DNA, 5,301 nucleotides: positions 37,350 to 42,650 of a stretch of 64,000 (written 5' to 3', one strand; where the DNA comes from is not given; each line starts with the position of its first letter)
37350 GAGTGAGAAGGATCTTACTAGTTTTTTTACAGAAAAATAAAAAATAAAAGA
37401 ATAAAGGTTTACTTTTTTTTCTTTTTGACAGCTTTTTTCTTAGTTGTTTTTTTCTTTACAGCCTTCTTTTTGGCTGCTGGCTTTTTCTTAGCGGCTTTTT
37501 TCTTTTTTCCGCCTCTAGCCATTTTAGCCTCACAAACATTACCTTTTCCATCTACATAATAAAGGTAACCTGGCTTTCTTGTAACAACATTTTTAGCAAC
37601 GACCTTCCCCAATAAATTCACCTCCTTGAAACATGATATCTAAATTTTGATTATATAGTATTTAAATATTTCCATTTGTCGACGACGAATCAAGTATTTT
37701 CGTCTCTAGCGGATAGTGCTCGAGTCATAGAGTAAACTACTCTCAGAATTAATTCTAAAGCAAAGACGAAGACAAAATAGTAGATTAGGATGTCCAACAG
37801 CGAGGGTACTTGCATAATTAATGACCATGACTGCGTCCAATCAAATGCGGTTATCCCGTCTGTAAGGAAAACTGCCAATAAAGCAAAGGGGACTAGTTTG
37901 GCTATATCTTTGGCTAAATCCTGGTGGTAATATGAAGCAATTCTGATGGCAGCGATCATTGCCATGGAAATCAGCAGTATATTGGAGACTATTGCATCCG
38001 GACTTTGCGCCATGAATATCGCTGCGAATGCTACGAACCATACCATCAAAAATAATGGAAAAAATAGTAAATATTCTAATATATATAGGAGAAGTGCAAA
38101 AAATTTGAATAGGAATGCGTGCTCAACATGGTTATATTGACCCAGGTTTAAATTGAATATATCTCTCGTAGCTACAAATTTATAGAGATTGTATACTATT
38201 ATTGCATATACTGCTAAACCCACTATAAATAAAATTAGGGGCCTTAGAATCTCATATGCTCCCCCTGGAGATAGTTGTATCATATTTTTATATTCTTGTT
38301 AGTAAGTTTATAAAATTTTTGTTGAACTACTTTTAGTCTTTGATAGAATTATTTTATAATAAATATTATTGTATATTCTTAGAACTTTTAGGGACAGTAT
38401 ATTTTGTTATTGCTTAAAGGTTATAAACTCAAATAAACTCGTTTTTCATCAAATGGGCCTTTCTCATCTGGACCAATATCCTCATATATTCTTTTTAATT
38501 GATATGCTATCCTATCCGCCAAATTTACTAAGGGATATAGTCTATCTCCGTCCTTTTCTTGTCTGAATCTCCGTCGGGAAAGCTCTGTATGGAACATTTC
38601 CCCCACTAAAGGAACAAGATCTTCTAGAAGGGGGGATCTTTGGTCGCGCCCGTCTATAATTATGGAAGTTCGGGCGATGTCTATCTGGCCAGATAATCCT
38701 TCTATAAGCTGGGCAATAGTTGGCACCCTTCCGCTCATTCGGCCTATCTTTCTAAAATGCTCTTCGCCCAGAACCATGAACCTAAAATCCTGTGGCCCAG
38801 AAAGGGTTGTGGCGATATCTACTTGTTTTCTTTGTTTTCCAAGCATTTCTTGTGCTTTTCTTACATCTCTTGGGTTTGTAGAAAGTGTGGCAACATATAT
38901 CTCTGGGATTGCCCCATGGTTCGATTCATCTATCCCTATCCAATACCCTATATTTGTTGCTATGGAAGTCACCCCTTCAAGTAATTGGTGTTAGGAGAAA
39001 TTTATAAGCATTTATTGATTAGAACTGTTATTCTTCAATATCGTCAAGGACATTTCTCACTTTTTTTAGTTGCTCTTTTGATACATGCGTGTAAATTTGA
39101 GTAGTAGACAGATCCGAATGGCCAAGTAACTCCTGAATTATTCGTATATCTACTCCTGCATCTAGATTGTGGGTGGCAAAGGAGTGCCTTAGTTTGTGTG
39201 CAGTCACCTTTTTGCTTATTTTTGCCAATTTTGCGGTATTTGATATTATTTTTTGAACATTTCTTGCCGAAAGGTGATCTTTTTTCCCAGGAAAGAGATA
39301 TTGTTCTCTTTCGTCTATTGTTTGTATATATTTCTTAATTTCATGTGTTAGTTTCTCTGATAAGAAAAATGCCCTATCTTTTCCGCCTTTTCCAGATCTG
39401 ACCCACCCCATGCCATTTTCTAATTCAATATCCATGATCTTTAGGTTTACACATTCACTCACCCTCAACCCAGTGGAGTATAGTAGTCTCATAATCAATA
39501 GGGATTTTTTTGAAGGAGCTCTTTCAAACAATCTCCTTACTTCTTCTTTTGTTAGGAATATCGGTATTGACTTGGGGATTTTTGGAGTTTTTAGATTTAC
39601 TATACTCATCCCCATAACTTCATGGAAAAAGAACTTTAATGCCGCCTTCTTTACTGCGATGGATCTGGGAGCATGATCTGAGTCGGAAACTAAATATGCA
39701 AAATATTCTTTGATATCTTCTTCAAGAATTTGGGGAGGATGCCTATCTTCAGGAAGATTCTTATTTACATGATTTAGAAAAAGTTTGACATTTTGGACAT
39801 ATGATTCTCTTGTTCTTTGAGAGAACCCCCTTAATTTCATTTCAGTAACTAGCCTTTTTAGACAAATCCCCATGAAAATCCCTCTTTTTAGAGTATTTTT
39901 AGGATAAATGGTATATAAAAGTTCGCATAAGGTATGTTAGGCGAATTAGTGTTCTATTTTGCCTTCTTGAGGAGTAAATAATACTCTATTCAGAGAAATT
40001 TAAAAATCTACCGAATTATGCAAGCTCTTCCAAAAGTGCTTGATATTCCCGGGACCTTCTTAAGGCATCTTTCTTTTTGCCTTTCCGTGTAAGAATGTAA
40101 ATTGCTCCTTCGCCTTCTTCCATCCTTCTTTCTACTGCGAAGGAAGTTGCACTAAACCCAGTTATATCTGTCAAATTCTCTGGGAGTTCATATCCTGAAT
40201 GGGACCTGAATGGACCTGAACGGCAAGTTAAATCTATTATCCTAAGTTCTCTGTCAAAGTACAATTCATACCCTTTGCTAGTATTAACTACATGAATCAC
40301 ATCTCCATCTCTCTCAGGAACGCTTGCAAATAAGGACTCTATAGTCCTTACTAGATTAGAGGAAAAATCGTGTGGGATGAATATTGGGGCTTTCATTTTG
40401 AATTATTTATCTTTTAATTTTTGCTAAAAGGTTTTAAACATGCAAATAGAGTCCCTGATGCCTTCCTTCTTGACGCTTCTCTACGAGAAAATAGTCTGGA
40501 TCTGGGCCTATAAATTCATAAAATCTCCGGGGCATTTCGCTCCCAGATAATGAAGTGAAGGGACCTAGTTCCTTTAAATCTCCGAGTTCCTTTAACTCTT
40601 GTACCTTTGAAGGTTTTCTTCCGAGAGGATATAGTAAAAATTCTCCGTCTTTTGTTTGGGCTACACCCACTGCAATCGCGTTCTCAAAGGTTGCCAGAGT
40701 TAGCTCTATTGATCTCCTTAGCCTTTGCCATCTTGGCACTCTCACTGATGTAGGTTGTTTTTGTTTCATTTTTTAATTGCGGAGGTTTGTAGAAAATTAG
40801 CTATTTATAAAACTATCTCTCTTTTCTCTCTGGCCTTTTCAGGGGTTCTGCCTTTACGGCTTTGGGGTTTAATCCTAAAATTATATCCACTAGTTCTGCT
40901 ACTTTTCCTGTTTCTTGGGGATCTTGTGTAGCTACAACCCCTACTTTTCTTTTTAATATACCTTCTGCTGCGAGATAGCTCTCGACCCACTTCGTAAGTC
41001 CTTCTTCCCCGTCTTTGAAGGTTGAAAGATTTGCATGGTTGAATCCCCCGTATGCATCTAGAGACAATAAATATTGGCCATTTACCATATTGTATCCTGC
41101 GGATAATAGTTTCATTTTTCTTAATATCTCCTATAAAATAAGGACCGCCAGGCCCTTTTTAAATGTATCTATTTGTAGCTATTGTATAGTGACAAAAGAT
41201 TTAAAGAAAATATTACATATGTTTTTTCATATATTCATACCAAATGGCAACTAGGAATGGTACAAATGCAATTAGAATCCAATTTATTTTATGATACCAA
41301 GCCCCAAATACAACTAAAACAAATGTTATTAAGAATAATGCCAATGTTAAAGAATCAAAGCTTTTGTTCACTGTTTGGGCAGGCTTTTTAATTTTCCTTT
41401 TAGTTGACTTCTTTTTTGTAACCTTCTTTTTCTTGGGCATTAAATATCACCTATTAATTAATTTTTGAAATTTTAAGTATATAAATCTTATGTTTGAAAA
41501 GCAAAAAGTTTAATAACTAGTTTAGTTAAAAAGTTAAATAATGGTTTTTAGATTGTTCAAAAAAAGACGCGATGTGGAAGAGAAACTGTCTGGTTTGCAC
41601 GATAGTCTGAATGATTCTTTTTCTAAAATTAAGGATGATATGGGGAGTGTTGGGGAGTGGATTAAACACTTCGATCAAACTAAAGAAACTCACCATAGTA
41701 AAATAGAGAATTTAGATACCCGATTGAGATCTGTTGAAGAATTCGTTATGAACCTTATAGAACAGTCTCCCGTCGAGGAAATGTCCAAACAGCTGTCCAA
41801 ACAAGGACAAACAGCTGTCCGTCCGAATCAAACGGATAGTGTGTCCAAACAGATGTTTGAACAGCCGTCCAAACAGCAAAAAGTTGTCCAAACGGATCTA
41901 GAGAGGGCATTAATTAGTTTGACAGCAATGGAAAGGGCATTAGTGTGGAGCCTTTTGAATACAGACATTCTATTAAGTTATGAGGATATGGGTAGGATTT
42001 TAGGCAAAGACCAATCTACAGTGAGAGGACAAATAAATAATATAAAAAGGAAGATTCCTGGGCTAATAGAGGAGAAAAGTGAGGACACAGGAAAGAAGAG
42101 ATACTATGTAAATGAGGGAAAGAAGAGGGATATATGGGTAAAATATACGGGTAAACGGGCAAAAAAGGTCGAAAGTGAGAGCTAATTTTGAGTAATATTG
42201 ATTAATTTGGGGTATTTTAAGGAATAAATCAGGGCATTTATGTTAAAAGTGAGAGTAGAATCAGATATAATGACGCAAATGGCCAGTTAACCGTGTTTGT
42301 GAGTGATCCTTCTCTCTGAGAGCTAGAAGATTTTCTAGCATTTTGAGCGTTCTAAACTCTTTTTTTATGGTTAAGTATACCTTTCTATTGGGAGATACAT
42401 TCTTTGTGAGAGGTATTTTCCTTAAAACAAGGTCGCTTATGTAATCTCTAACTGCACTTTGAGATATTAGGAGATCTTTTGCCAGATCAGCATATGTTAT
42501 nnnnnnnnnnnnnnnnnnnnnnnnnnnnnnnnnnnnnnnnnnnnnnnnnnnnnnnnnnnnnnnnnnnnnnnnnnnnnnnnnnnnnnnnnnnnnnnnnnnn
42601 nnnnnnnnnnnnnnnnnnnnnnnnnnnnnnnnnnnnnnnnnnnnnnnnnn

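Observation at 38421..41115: GC-elevated five-gene block carrying a tyrosine recombinase: integrated element or atypically placed XerA?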

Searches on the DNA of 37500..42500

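Call 73: search_rna_families(source=window, start=37500, end=42500, threshold=evalue, max_evalue=1)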
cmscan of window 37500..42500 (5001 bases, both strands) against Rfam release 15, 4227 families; matches with E-value up to 1: 0.
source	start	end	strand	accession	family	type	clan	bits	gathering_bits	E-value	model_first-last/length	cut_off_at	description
